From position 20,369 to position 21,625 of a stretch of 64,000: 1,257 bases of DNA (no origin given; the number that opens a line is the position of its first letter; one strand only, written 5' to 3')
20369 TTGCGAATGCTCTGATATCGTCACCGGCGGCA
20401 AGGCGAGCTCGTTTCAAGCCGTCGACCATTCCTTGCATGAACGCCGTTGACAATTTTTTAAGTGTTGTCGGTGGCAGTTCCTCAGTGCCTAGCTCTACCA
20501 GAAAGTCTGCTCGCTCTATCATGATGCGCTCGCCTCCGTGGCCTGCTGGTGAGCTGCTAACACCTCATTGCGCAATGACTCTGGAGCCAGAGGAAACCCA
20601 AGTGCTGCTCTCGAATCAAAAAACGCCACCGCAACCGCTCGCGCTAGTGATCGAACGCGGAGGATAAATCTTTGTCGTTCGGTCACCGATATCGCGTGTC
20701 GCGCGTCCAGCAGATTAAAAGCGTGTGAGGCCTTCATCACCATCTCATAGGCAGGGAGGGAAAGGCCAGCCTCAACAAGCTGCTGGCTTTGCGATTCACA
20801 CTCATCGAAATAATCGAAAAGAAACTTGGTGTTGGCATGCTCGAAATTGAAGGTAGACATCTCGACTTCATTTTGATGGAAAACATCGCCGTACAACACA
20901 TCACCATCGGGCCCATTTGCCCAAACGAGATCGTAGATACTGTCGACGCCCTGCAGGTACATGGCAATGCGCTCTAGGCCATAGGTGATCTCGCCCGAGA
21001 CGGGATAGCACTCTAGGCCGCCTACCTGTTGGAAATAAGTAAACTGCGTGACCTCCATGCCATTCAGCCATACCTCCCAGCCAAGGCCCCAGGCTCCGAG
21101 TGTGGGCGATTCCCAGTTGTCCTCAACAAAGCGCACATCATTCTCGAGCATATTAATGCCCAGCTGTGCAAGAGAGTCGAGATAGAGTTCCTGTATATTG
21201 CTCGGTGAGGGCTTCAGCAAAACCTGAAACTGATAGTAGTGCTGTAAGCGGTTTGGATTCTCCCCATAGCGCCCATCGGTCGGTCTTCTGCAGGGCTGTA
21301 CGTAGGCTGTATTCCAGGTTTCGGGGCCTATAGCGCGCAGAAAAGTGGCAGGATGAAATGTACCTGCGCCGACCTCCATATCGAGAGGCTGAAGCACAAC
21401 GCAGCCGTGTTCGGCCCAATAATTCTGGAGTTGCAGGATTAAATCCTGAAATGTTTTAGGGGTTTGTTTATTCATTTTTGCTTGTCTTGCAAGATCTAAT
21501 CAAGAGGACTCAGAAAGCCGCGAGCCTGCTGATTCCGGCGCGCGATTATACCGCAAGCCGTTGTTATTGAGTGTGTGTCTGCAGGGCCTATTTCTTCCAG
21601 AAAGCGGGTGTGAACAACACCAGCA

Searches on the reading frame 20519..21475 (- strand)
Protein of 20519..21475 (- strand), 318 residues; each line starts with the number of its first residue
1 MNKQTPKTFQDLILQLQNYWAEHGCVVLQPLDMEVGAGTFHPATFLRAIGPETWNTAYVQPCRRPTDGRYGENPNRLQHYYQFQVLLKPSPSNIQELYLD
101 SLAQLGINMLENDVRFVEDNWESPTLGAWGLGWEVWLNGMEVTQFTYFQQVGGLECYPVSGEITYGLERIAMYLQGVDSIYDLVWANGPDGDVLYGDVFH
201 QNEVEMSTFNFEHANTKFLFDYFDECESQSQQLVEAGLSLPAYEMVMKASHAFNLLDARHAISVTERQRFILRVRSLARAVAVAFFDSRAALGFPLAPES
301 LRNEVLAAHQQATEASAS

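Call 42: search_protein_families(library=pfam, proteins=[window:20519-21475:-], max_evalue=0.00001)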
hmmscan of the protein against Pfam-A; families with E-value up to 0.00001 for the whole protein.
window:20519-21475:- (318 aa): 1 family
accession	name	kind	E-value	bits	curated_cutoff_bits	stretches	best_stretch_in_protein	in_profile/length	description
PF02091.20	tRNA-synt_2e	-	1.5e-148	493.9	27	1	9-289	1-277/278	Glycyl-tRNA synthetase alpha subunit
